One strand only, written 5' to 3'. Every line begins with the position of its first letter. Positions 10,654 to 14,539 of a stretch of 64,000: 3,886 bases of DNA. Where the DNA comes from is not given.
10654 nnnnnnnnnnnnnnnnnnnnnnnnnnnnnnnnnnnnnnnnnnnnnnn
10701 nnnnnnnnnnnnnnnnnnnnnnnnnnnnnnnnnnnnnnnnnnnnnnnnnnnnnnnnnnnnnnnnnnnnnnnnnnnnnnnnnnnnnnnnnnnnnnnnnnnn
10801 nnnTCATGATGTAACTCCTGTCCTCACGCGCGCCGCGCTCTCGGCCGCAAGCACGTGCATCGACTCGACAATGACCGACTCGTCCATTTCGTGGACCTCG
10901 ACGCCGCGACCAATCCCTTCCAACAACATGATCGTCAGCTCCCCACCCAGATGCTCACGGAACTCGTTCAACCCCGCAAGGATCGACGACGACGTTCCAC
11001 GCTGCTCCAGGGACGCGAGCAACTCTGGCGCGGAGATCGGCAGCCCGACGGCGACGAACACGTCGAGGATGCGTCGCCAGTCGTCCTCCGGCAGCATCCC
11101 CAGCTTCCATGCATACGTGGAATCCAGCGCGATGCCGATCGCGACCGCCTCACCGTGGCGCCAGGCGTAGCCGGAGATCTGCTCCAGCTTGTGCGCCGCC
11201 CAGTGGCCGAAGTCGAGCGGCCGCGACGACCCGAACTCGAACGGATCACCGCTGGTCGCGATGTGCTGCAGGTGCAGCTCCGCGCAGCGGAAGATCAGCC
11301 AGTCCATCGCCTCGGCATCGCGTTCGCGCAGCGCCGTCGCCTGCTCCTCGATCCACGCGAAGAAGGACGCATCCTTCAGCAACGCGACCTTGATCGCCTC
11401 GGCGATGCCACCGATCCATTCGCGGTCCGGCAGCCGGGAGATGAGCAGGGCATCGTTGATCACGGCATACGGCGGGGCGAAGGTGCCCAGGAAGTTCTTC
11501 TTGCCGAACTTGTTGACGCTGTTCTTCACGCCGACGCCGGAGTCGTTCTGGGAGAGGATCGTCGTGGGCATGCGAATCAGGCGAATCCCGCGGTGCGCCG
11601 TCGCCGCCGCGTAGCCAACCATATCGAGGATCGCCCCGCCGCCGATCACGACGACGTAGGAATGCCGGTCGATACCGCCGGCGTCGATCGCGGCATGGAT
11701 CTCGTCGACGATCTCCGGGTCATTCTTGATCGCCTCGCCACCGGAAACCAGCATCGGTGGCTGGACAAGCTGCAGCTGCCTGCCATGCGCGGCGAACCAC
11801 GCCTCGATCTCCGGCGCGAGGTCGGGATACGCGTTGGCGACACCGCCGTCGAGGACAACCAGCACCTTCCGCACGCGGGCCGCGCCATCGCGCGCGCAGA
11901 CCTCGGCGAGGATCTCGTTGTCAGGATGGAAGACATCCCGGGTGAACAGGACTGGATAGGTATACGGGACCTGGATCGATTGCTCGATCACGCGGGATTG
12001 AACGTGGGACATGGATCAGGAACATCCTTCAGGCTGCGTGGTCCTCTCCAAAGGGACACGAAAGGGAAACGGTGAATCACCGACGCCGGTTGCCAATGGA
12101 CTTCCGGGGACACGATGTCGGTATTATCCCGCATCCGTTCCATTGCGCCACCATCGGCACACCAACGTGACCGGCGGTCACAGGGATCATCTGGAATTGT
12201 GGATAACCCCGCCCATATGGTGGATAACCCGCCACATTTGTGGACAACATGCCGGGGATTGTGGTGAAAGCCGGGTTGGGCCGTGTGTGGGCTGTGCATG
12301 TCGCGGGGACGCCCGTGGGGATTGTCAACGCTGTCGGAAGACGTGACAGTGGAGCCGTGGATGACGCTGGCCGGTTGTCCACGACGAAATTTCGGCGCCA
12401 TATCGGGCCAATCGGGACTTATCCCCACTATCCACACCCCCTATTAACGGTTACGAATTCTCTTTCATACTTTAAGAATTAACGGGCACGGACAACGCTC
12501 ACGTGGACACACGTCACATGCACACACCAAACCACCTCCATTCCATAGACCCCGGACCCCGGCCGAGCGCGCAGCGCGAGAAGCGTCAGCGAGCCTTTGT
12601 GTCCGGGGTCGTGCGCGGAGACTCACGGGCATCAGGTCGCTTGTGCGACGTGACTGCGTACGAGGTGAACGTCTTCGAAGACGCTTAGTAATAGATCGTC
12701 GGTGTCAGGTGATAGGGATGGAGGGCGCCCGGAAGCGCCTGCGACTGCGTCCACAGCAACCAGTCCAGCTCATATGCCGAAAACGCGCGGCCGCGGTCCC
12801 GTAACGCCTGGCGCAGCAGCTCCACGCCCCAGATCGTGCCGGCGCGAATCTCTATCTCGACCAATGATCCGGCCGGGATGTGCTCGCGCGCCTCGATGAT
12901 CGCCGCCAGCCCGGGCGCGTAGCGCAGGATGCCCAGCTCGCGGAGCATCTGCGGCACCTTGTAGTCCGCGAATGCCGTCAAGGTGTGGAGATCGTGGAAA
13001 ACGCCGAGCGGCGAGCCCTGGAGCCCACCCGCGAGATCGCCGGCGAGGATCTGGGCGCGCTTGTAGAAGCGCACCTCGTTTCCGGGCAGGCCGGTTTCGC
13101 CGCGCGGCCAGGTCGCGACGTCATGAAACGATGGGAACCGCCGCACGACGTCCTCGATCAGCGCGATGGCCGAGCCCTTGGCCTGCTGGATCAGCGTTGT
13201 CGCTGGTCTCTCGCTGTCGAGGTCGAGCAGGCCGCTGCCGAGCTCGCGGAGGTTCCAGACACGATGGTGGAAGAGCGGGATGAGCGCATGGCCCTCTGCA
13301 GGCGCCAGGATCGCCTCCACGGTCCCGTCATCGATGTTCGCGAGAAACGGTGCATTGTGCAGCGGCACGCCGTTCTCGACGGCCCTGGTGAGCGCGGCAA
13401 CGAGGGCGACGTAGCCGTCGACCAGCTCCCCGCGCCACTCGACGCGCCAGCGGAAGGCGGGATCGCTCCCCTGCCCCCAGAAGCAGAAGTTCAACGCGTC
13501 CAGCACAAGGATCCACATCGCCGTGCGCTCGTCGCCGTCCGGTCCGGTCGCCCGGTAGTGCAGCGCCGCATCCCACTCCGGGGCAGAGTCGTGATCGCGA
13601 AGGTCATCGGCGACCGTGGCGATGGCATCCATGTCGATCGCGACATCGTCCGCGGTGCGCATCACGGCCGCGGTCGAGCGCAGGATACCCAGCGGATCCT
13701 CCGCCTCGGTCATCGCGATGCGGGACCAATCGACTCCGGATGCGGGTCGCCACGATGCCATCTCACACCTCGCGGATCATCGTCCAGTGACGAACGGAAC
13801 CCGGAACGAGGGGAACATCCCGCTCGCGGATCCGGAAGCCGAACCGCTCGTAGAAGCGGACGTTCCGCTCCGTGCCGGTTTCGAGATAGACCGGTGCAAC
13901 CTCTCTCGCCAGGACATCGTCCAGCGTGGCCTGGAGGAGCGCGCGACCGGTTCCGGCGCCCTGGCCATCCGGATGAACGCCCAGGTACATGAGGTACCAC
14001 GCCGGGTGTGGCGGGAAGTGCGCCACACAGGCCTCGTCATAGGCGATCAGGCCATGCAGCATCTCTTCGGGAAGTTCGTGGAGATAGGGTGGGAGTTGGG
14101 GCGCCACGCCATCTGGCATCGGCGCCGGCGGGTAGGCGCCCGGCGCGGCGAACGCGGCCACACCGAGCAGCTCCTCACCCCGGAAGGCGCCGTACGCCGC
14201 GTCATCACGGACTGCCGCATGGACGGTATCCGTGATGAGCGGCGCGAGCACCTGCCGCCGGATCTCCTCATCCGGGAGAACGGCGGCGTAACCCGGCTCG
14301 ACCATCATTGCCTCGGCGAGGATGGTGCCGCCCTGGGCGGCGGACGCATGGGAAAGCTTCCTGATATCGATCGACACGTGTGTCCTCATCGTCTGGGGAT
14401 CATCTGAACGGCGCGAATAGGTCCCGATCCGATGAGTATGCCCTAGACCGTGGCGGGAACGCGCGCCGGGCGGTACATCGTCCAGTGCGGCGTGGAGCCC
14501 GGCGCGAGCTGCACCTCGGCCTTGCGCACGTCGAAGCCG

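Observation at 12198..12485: Phased DnaA-box array ending in an AT-rich tract: an oriC-like locus away from dnaA, directly upstream of the ebo operon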

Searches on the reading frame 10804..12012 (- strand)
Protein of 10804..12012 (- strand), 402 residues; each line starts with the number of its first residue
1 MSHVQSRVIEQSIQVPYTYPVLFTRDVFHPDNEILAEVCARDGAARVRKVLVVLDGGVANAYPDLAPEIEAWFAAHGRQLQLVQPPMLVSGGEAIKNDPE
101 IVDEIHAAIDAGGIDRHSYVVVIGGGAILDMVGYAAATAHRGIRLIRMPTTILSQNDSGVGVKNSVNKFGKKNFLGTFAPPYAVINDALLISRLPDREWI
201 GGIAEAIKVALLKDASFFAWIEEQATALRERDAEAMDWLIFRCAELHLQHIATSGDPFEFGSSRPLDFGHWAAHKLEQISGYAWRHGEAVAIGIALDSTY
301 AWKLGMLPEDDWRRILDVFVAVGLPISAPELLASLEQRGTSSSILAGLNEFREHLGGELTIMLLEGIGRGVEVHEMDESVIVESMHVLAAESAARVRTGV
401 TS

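Call 7: search_protein_families(library=pfam, proteins=[window:10804-12012:-])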
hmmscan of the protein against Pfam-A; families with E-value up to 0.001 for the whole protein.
window:10804-12012:- (402 aa): 3 families
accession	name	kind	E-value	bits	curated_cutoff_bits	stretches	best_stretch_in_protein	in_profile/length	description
PF24621.2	DHQS_C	-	1.9e-33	115.9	27.6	1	202-329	1-127/144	3-dehydroquinate synthase C-terminal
PF01761.26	DHQ_synthase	-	1.3e-32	112.3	24.2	1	88-199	3-113/115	3-dehydroquinate synthase N-terminal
PF13685.12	Fe-ADH_2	-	0.00012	22.6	28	1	96-194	57-148/149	Iron-containing alcohol dehydrogenase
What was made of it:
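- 10804..12012 (-): Left flank gene: the 3-dehydroquinate-synthase-like first gene of the ebo-type operon (10804-12012; the operon continues to 5771). Pfam (call 7).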

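Call 10: find_encoding_contigs(protein=window:10804-12012:-, flank=10000, max_places=6)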
Protein window:10804-12012:- (402 aa): no gene with exactly this product is on record in the collection.

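Call 15: find_related_loci(query=window:10804-12012:-, collection=genome_contigs, flank=10000)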
Query window:10804-12012:- (402 aa) in genome_contigs; peptide patterns used: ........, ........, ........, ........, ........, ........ (x = any residue, [..] = any of these).
170 stretches matched a pattern; 88 encode a relative of the query (tblastn E <= 1e-3); the best 80 are kept; 80 distinct loci.
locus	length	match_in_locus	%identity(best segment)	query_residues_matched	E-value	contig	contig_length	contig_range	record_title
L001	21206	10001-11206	96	1-402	0e+0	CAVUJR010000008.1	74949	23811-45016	MAG: uncultured Chloroflexia bacterium isolate MFD01721.bin.2.39 genome assembly, contig: contig_18354, whole genome sho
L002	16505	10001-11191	64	9-400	6e-165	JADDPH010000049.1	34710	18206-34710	MAG: Sphaerobacteraceae bacterium isolate LC2_1 AB19_LC2_212_length_34716_cov_51, whole genome shotgun sequence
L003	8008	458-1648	62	9-400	1e-160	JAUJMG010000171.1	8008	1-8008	MAG: Thermomicrobiales bacterium isolate YPbin5 NODE_3092_length_8008_cov_21.172262, whole genome shotgun sequence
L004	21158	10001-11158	61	9-394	2e-159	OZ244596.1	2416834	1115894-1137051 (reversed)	MAG: Thermomicrobiales bacterium isolate e81edb58-735b-408c-bc13-81ad34402d01 genome assembly, chromosome: 2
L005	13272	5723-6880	61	9-394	5e-159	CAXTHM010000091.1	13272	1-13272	MAG TPA_asm: uncultured Thermomicrobiales bacterium isolate public_SRR11456914_metawrap_bin.19 genome assembly, contig:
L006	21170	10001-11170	62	9-398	5e-158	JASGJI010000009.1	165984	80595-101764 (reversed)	MAG: Thermomicrobiales bacterium isolate 5N436 JMF-2111-06-0005.ont.bin.436_8, whole genome shotgun sequence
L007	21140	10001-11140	63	9-388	5e-157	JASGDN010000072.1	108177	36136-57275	MAG: Thermomicrobiales bacterium isolate 4M006 JMF-2106-05-0004.bin.6_73, whole genome shotgun sequence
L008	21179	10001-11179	56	7-399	2e-141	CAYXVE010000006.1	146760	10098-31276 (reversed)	MAG TPA_asm: uncultured Bacteroidia bacterium isolate SRP141376_co3_83 genome assembly, contig: NODE_136_length_146760_c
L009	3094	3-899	70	92-390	4e-145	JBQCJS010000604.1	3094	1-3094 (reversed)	MAG: Thermomicrobiales bacterium isolate bin998 k127_2163889, whole genome shotgun sequence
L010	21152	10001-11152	57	9-398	7e-139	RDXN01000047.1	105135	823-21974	MAG: Cytophagales bacterium isolate PH2015_12D_54_44 PH2015_12D_scaffold_24, whole genome shotgun sequence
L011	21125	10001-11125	55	8-394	4e-138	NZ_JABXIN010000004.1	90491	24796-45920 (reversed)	MAG: Algoriphagus sp. isolate HF-Din22 c_000000019730, whole genome shotgun sequence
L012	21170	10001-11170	55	7-398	1e-137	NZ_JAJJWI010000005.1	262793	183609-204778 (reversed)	Pontibacter silvestris strain XAAS-R86T Scaffold5, whole genome shotgun sequence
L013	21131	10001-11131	54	6-394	4e-137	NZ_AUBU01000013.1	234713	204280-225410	Algoriphagus marincola DSM 16067 G457DRAFT_scaffold00009.9_C, whole genome shotgun sequence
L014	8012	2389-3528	56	9-388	1e-136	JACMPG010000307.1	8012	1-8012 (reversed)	MAG: Spirosoma sp. isolate LF-bin-320 FL-bin-320-contig-k141_2236388, whole genome shotgun sequence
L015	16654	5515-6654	54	7-388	4e-136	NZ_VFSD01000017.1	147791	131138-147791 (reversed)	Pontibacter beigongshangensis strain T6-1 17, whole genome shotgun sequence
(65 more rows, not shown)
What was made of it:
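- Tried and rejected: The single genome-collection scan had already been spent (call 15).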

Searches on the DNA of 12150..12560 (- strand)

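Call 55: search_dna_similar(query=window:12150-12560:-, collection=plasmids, mode=distant, max_evalue=0.01, max_rows=15)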
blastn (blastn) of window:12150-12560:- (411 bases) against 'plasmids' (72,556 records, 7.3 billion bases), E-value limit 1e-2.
No match.

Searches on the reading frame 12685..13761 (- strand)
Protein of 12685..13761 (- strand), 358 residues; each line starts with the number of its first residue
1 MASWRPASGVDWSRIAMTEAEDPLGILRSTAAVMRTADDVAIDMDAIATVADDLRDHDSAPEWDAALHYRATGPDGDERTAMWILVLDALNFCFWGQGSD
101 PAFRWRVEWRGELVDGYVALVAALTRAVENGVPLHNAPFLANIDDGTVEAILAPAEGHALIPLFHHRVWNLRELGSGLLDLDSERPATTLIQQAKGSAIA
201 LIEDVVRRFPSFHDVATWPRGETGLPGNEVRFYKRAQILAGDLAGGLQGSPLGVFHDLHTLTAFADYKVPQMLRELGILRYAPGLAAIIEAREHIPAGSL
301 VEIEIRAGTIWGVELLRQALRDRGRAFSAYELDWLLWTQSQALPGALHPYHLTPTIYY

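Call 7: search_protein_families(library=pfam, proteins=[window:12685-13761:-])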
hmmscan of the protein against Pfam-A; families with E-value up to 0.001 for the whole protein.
window:12685-13761:- (358 aa): 1 family
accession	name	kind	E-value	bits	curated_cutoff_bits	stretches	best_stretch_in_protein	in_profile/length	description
PF10343.14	Q_salvage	-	7.4e-74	249.3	25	1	76-358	6-285/285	Queuosine salvage protein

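Call 11: find_encoding_contigs(protein=window:12685-13761:-, flank=10000, max_places=6)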
Protein window:12685-13761:- (358 aa): no gene with exactly this product is on record in the collection.
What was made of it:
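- Tried and rejected: Look-ups of the two flanking proteins found nothing, so the source genome is not in that collection (calls 10, 11).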

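Call 26: find_homologous_proteins(query=window:12685-13761:-, max_evalue=1e-40)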
Query window:12685-13761:- (358 aa): 1498 proteins with E <= 1e-40 among 8000 candidates; the best 120 are listed.
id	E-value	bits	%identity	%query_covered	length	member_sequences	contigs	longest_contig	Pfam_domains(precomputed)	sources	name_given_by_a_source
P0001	1.7e-215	733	91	100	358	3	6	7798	PF10343.15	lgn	-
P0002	5.7e-205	699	85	100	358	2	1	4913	PF10343.15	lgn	-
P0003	1.5e-177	608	75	100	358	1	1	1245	PF10343.15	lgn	-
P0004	7.7e-176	603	77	98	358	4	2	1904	PF10343.15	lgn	-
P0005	3.0e-175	601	80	96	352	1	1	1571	PF10343.15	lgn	-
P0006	1.4e-172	592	78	95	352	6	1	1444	PF10343.15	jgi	jgi:hypothetical protein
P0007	6.8e-171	586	79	95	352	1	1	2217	PF10343.15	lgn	-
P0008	1.6e-169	582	74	97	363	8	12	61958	PF10343.15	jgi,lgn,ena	-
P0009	2.5e-169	581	92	77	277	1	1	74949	PF10343.15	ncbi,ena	-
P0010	1.1e-166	573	72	100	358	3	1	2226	PF10343.15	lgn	-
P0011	2.3e-166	571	72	100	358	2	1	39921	PF10343.15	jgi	jgi:hypothetical protein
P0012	7.8e-165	566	70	100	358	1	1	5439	PF10343.15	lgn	-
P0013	2.1e-164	565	72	100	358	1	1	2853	PF10343.15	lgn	-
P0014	1.5e-161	556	71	100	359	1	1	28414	PF10343.15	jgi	jgi:hypothetical protein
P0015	1.0e-160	553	71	97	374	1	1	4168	PF10343.15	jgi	jgi:hypothetical protein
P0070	6.6e-123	428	62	94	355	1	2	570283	PF10343.15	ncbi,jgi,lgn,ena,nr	ncbi:MAG TPA: queuosine salvage family protein [Thermomicrobiales bacterium]|nr:queuosine salvage fa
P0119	9.7e-101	356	53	95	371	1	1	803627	PF10343.15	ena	-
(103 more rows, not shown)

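Call 27: find_encoding_contigs(protein=P0008, flank=10000, max_places=3)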
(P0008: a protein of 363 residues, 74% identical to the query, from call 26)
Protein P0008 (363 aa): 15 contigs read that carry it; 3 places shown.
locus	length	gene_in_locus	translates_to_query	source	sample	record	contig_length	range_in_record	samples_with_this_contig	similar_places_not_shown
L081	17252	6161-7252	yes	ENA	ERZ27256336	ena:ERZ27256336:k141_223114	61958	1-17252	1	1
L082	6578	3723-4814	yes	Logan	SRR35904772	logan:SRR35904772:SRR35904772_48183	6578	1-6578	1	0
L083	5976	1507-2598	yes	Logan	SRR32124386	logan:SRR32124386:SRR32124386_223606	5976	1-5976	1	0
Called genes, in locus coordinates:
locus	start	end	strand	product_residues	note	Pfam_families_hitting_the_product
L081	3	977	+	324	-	?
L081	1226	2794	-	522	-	PF02682:CT_C_D, PF02626:CT_A_B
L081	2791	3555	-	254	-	PF03746:LamB_YcsF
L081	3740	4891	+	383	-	PF21016:RlmN_N, PF04055:Radical_SAM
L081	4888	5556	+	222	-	PF00583:Acetyltransf_1, PF13508:Acetyltransf_7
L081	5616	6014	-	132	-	PF00903:Glyoxalase, PF18029:Glyoxalase_6 (weak)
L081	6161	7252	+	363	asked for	PF10343:Q_salvage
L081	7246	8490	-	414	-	PF02388:FemAB, PF13480:Acetyltransf_6, PF02388:FemAB (weak)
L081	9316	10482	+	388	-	-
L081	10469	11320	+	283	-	-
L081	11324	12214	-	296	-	-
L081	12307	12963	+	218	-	PF01209:Ubie_methyltran, PF13489:Methyltransf_23, PF08241:Methyltransf_11, PF08242:Methyltransf_12, PF13649:Methyltransf_25, PF13847:Methyltransf_31, PF20922:Anamorsin_N (weak)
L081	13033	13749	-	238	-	PF05988:DUF899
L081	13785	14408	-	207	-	PF01872:RibD_C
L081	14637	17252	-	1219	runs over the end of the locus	PF02463:SMC_N, PF13175:AAA_15 (weak), PF13304:AAA_21 (weak), PF13476:AAA_23, PF13555:AAA_29 (faint), PF06470:SMC_hinge, PF19220:Rod_CreS (weak)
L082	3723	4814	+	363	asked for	PF10343:Q_salvage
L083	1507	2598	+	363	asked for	PF10343:Q_salvage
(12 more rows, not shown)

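Call 28: find_encoding_contigs(protein=P0011, flank=10000, max_places=2)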
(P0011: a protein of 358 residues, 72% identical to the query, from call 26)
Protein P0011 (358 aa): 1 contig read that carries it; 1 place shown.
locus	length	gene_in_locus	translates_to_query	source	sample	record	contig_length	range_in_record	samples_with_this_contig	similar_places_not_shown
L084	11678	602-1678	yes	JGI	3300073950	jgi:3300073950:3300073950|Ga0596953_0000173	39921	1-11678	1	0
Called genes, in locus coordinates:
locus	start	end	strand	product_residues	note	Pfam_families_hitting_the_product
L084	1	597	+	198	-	PF13527:Acetyltransf_9 (faint), PF00583:Acetyltransf_1, PF13673:Acetyltransf_10 (weak), PF13508:Acetyltransf_7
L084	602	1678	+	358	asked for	PF10343:Q_salvage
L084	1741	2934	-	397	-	PF02388:FemAB, PF13480:Acetyltransf_6, PF02388:FemAB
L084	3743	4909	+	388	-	-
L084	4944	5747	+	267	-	-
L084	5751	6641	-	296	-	-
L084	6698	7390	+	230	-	PF01209:Ubie_methyltran, PF13489:Methyltransf_23, PF13649:Methyltransf_25, PF13847:Methyltransf_31, PF08241:Methyltransf_11, PF08242:Methyltransf_12, PF20922:Anamorsin_N (weak)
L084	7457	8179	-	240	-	PF05988:DUF899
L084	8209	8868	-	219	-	PF01872:RibD_C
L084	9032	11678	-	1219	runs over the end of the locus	PF02463:SMC_N, PF13175:AAA_15 (weak), PF13304:AAA_21 (weak), PF13476:AAA_23, PF13555:AAA_29 (faint), PF06470:SMC_hinge, PF19220:Rod_CreS (weak)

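Call 33: find_encoding_contigs(protein=P0070, flank=10000, max_places=2)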
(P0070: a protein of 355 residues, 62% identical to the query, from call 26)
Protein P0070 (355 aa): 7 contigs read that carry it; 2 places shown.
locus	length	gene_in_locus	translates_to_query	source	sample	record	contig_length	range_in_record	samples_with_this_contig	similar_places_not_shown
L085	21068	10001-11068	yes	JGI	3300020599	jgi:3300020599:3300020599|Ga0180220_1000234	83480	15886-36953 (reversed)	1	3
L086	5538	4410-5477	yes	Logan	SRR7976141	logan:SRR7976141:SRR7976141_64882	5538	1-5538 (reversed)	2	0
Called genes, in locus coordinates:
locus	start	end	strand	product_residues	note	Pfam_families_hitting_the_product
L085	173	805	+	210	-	PF00753:Lactamase_B, PF12706:Lactamase_B_2 (weak)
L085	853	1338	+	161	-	PF04978:MST, PF12867:DinB_2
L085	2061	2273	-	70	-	-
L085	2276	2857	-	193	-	PF08239:SH3_3 (faint)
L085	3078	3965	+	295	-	PF13240:Zn_Ribbon_1 (weak), PF13248:Zn_ribbon_3 (weak)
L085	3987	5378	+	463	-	PF10396:TrmE_N, PF03193:RsgA_GTPase (faint), PF12631:MnmE_helical, PF01926:MMR_HSR1, PF02421:FeoB_N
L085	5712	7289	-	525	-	PF02682:CT_C_D, PF02626:CT_A_B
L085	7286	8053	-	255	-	PF03746:LamB_YcsF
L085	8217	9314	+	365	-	PF21016:RlmN_N (weak), PF04055:Radical_SAM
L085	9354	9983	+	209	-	PF13527:Acetyltransf_9 (faint), PF00583:Acetyltransf_1, PF13673:Acetyltransf_10 (faint), PF13508:Acetyltransf_7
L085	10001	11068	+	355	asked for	PF10343:Q_salvage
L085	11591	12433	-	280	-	PF13427:AadA_C (weak)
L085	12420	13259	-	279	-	PF01909:NTP_transf_2 (faint)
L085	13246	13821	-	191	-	PF06897:DUF1269 (weak)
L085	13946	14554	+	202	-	PF01865:PhoU_div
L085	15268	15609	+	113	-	PF02583:Trns_repr_metal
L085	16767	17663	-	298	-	PF01039:Carboxyl_trans, PF03255:ACCA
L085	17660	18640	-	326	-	PF17848:Zn_ribbon_ACC, PF01039:Carboxyl_trans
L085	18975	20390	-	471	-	PF01261:AP_endonuc_2, PF03745:DUF309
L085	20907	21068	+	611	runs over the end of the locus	PF12965:DUF3854, PF13481:AAA_25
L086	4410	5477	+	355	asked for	PF10343:Q_salvage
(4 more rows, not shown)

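Call 34: find_encoding_contigs(protein=P0119, flank=10000, max_places=2)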
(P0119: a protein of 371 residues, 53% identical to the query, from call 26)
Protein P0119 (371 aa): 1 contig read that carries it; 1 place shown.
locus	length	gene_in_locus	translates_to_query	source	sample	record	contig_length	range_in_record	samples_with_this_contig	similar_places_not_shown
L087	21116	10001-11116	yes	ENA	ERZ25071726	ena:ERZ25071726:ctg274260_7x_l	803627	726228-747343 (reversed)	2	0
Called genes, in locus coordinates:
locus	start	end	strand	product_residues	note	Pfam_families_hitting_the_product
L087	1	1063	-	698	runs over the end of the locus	-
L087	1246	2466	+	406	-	PF02746:MR_MLE_N, PF13378:MR_MLE_C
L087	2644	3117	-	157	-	PF14367:DUF4411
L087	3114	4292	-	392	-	PF06114:Peptidase_M78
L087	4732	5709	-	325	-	PF03781:FGE-sulfatase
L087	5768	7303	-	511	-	PF00884:Sulfatase, PF01663:Phosphodiest, PF16347:SGSH_C (faint)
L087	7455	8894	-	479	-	-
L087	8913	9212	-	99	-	PF10518:TAT_signal (weak)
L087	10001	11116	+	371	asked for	PF10343:Q_salvage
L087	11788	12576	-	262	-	PF01909:NTP_transf_2 (weak), PF07827:KNTase_C (weak), PF18280:Ant-IIb_sub-bd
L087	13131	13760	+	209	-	PF01865:PhoU_div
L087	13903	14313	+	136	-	PF02583:Trns_repr_metal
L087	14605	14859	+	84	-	-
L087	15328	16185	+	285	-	PF03988:DUF347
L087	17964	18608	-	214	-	PF09335:VTT_dom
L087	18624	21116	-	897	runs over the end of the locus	PF12704:MacB_PCD, PF02687:FtsX, PF12704:MacB_PCD, PF02687:FtsX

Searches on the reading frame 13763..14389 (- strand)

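Call 7: search_protein_families(library=pfam, proteins=[window:13763-14389:-])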
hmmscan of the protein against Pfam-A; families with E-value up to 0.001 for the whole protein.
window:13763-14389:- (208 aa): 4 families
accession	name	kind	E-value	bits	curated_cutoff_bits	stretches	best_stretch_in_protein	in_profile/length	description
PF13508.13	Acetyltransf_7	-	2.7e-09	37.7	27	1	126-186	22-83/84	Acetyltransferase (GNAT) domain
PF00583.31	Acetyltransf_1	-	3.2e-09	37.5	20.7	1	121-185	48-116/116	Acetyltransferase (GNAT) family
PF13673.13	Acetyltransf_10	-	1.9e-05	25.1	23.6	1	132-187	53-109/128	Acetyltransferase (GNAT) domain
PF13527.13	Acetyltransf_9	-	2.8e-05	24.6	25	1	130-187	72-126/127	Acetyltransferase (GNAT) domain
